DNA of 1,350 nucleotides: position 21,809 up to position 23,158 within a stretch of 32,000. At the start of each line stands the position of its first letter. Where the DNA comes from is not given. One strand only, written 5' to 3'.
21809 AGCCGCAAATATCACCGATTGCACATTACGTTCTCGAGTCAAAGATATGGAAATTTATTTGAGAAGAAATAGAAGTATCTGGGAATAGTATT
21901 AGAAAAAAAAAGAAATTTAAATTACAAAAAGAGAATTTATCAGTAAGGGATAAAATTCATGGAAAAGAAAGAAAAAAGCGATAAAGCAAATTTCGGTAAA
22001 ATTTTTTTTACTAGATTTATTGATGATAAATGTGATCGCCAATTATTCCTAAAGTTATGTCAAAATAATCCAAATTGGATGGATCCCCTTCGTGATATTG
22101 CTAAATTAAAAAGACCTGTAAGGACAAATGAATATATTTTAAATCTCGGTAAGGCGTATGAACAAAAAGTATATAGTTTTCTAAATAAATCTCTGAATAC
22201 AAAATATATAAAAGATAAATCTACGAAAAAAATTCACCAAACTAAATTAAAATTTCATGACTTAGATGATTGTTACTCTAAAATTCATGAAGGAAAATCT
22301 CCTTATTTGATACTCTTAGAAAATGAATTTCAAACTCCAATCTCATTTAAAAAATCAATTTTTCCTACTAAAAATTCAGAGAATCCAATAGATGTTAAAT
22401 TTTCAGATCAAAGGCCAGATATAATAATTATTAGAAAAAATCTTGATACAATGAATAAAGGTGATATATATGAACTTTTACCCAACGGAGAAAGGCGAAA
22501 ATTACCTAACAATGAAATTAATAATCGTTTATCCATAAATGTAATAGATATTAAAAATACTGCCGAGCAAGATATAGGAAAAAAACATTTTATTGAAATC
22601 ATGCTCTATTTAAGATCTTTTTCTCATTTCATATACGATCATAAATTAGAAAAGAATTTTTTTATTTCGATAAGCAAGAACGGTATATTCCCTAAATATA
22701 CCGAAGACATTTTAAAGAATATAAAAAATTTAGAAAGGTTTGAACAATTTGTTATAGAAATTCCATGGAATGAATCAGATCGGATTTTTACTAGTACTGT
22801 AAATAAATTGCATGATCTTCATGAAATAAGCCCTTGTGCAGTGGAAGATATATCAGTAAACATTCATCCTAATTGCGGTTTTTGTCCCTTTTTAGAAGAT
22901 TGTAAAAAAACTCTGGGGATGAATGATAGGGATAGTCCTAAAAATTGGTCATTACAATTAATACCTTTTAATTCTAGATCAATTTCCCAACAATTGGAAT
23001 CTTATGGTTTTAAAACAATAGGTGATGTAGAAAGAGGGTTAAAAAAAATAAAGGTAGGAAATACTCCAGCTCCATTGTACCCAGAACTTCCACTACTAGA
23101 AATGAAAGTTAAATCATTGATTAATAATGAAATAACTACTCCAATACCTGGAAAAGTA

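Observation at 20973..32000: Candidate DNA-end-processing / damage-response neighbourhood: TFB paralog, giant nuclease-helicase, then mre11-rad50 with no herA/nurA in between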

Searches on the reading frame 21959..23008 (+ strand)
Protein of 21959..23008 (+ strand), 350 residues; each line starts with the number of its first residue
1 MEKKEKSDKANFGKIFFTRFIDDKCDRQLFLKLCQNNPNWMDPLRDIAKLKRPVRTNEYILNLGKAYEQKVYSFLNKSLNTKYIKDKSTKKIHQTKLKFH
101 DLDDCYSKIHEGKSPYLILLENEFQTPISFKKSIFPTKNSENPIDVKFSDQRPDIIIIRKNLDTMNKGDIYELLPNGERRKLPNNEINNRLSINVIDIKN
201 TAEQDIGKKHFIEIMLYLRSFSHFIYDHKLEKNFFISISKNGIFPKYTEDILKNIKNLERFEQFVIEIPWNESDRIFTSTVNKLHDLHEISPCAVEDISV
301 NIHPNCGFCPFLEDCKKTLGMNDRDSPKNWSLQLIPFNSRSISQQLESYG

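Call 10: search_protein_families(library=pfam, proteins=[window:21959-23008:+], max_evalue=10)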
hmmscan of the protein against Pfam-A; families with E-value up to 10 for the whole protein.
window:21959-23008:+ (350 aa): 1 family
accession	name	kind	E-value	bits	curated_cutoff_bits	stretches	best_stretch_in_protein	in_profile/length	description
PF14275.11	DUF4362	-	0.049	14.2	25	1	254-276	10-32/91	Domain of unknown function (DUF4362)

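Call 58: search_solved_structures(query=A3, max_evalue=10, show_alignments=3)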
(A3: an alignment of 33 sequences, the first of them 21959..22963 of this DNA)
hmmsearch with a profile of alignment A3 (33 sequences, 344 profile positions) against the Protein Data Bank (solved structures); distinct sequences matched with E-value up to 10: 1.
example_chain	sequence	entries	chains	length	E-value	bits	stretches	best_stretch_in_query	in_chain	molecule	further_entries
5oug_A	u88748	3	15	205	0.18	13.9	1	66-190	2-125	Humanized alpha-AChBP | Acetylcholine binding protein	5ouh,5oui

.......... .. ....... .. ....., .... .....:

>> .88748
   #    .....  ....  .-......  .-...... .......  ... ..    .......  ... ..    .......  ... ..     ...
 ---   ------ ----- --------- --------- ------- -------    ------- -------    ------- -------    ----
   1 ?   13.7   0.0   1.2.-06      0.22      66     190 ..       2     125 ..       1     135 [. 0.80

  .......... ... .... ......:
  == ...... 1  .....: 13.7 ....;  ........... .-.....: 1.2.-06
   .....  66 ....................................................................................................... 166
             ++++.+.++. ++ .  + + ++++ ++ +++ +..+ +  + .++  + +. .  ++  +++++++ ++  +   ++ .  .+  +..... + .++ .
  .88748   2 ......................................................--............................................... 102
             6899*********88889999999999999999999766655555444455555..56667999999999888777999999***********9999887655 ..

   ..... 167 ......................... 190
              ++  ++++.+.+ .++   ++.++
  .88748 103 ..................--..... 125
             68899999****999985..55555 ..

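Call 64: predict_structure(alignment_id=A4)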
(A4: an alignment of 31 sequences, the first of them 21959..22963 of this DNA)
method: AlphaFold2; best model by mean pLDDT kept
length: 335 residues; sequences in the alignment: 31
mean_pLDDT: 89.5   pTM: 0.88
mean pLDDT of the five models: 89.5, 88.9, 88.5, 88.1, 87.8
residues with pLDDT >= 90: 232; 70-90: 84; 50-70: 10; < 50: 9
segments of 3 or more residues with pLDDT < 50: 1-8
pLDDT, mean of each block of 10 residues (from residue 1): 36 89 91 91 92 84 95 93 88 92 95 94 96 87 83 96 64 96 90 97 95 97 98 96 97 94 96 95 94 93 84 91 80 82
secondary structure, 60 per line:
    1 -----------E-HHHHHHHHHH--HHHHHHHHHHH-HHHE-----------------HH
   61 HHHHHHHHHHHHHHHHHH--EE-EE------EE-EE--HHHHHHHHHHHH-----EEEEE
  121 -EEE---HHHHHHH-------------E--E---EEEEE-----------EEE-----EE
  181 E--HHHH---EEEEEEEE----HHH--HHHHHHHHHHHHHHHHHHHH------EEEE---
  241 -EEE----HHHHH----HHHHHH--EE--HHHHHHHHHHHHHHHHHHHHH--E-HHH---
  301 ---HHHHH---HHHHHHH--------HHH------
elements in order: H14-23 H26-36 H59-78 H99-110 E116-120 E122-124 H128-134 E155-159 E171-173 E179-181 H184-187 E191-198 H208-227 E234-237 E242-244 H249-253 H258-263 H270-290 H304-308 H312-318

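Call 68: fold_search(model_id=the predicted structure, library=pdb)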
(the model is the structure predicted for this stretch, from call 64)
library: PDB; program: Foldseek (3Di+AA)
matches with E <= 10: 262; with E <= 0.001: 0
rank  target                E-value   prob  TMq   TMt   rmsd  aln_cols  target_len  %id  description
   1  5cqc                  2.6e-02  0.20  0.20  0.20  20.4       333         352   13  Crystal structure of the legionella pneumophila effector protein RavZ (released 2015-09-09)
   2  5ms8                  8.5e-02  0.13  0.18  0.17  18.0       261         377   13  Crystal structure of the legionella pneumophila effector protein RavZ_1-487 (released 2017-04-19)
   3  5ms7                  1.2e-01  0.13  0.20  0.18  19.6       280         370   14  Crystal structure of the legionella pneumophila effector protein RavZ_20-502 (released 2017-04-19)
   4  9dou_A                1.5e-01  0.23  0.24  0.10  17.0       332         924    9  Taeniopygia guttata R2 retrotransposon (R2Tg) initiating target-primed reverse transcription (released 2025-05-21)
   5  3v21_F                2.6e-01  0.16  0.21  0.24  17.1       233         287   13  Crystal structure of Type IIF restriction endonuclease Bse634I with cognate DNA (released 2012-04-25)
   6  6a9j_A                3.0e-01  0.14  0.16  0.16  15.4       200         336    9  Crystal structure of the PE-bound N-terminal domain of Atg2 (released 2019-03-20)
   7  1f1z_A                4.3e-01  0.14  0.17  0.21  10.6       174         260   12  TNSA, a catalytic component of the TN7 transposition system (released 2000-06-28)
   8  3v1z_B                4.3e-01  0.13  0.21  0.24  16.0       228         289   14  Crystal structure of Type IIF restriction endonuclease Bse634I with cognate DNA (released 2012-04-25)
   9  1t0f_B                6.1e-01  0.09  0.14  0.17  10.8       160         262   14  Crystal Structure of the TnsA/TnsC(504-555) complex (released 2004-11-09)
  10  4ic1_G                6.9e-01  0.14  0.21  0.31   8.8       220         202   11  Crystal structure of SSO0001 (released 2013-01-16)
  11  8k8g                  6.9e-01  0.08  0.17  0.24  15.3       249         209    7  De novo design protein -N9 (released 2024-08-07)
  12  9nl2_A                7.7e-01  0.11  0.18  0.07  16.3       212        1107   12  Structure of R2 retrotransposon protein from Platysternon megacephalum initiating target-primed reverse transcription (released 2025-06-18)
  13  4yha_F                7.7e-01  0.02  0.09  0.13  15.9       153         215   10  Crystal structure of the complex of Helicobacter pylori alpha-Carbonic Anhydrase with methazolamide (released 2015-07-01)
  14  1knv_A                9.8e-01  0.08  0.21  0.24  16.7       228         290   13  Bse634I restriction endonuclease (released 2002-02-27)
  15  7lre_A                1.1e+00  0.02  0.12  0.09  28.9       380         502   10  Cryo-EM of the SLFN12-PDE3A complex: SLFN12 body refinement (released 2021-06-09)
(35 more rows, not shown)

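Call 69: search_protein_families(library=pfam, alignment_id=A3, max_evalue=10)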
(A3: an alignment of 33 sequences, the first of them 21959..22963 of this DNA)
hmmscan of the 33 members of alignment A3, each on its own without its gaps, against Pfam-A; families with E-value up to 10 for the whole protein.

A. member 1, window:21959-22963:+ (335 aa): 1 family
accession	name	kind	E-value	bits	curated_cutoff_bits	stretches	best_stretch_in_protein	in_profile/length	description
PF14275.11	DUF4362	-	0.045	14.4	25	1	254-276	10-32/91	Domain of unknown function (DUF4362)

B. families by the number of members that match (of 33 scanned): 16 families
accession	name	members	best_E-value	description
PF10576.14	EndIII_4Fe-2S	3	0.12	Iron-sulfur binding domain of endonuclease III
PF04212.24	MIT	1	0.013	MIT (microtubule interacting and transport) domain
PF12705.13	PDDEXK_1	1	0.019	PD-(D/E)XK nuclease superfamily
PF14275.11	DUF4362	1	0.045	Domain of unknown function (DUF4362)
PF09849.14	DUF2076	1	0.048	Uncharacterized protein conserved in bacteria (DUF2076)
PF23176.1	bHLH_LHW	1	0.061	Transcription factor LHW bHLH domain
PF17810.6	Arg_decarb_HB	1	0.079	Arginine decarboxylase helical bundle domain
PF08965.17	Aca2_YdiL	1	0.13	Aca2/YdiL-like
PF13921.12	Myb_DNA-bind_6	1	0.16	Myb-like DNA-binding domain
PF10049.14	DUF2283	1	0.16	Protein of unknown function (DUF2283)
PF23038.1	KOW6_SPT51-2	1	0.21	Transcription elongation factor SPT5 homolog 1/2, KOW6 domain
PF22128.2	Alp7A_like_C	1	0.28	Alp7A C-terminal domain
PF13027.11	DUF3888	1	0.33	Protein of unknown function (DUF3888)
PF01808.24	AICARFT_IMPCHas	1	0.33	AICARFT/IMPCHase bienzyme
PF03455.24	dDENN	1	0.46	dDENN domain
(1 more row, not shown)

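Call 90: search_dna_similar(query=window:21959-22963:+, collection=phages, mode=protein, max_evalue=10, max_rows=15)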
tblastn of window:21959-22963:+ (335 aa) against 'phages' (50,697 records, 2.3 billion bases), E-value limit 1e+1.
Records with a match: 1; places in all: 1; records where one place covers at least 80% of the query: 0.
Best place of each record, by identity: <60% 1.
By first word of the organism name: Lactobacillus 1.
By host as written in the record: Lactobacillus reuteri ATCC PTA 6475 1.
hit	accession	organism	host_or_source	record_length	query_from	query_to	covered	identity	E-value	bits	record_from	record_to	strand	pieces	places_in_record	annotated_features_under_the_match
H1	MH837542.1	Lactobacillus phage LR1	Lactobacillus reuteri ATCC PTA 6475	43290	236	292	17%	41.4%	2e-1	39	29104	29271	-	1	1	putative tape-measure protein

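Call 94: fold_search(model_id=the predicted structure, library=viral)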
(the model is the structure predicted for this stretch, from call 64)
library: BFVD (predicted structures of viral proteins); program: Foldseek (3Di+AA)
matches with E <= 10: 303; with E <= 0.001: 1
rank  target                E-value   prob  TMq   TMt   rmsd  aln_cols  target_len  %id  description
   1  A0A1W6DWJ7            8.1e-04  0.99  0.39  0.38  11.8       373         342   12  (no name in the UniProt tables at hand)
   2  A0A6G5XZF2            1.4e-03  0.99  0.36  0.48   9.3       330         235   11  (no name in the UniProt tables at hand)
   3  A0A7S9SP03            1.7e-03  0.99  0.39  0.31  10.7       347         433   11  PD-(D/E)XK nuclease superfamily protein [Serratia phage Tsm2]
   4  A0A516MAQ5            1.9e-03  0.98  0.36  0.44  11.7       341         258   12  (no name in the UniProt tables at hand)
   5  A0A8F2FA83            2.2e-03  0.97  0.37  0.25  12.3       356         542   10  Putative intein containing helicase [Salmonella phage fmb-p1]
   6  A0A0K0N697            3.8e-03  0.91  0.34  0.30  12.3       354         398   11  PD-(D/E)XK endonuclease-like domain-containing protein [Tsukamurella phage TIN4]
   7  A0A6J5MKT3            4.0e-03  0.97  0.39  0.35  11.5       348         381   13  DUF2800 domain-containing protein [uncultured Caudovirales phage]
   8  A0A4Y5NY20            4.3e-03  0.75  0.26  0.21  14.0       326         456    9  (no name in the UniProt tables at hand)
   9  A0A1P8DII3            6.1e-03  0.66  0.25  0.27  10.7       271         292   13  (no name in the UniProt tables at hand)
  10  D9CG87                8.8e-03  0.92  0.30  0.41   8.3       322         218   10  (no name in the UniProt tables at hand)
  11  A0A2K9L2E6            9.9e-03  0.15  0.16  0.15  23.8       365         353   12  Ankyrin repeat protein [Tupanvirus soda lake]
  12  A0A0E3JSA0            2.0e-02  0.75  0.24  0.32   9.2       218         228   10  (no name in the UniProt tables at hand)
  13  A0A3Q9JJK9            3.1e-02  0.60  0.32  0.20  13.0       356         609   11  (no name in the UniProt tables at hand)
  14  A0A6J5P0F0            3.5e-02  0.77  0.38  0.46  11.3       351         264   12  PD-(D/E)XK nuclease superfamily [uncultured Caudovirales phage]
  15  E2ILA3                3.5e-02  0.47  0.21  0.29  18.6       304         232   10  (no name in the UniProt tables at hand)
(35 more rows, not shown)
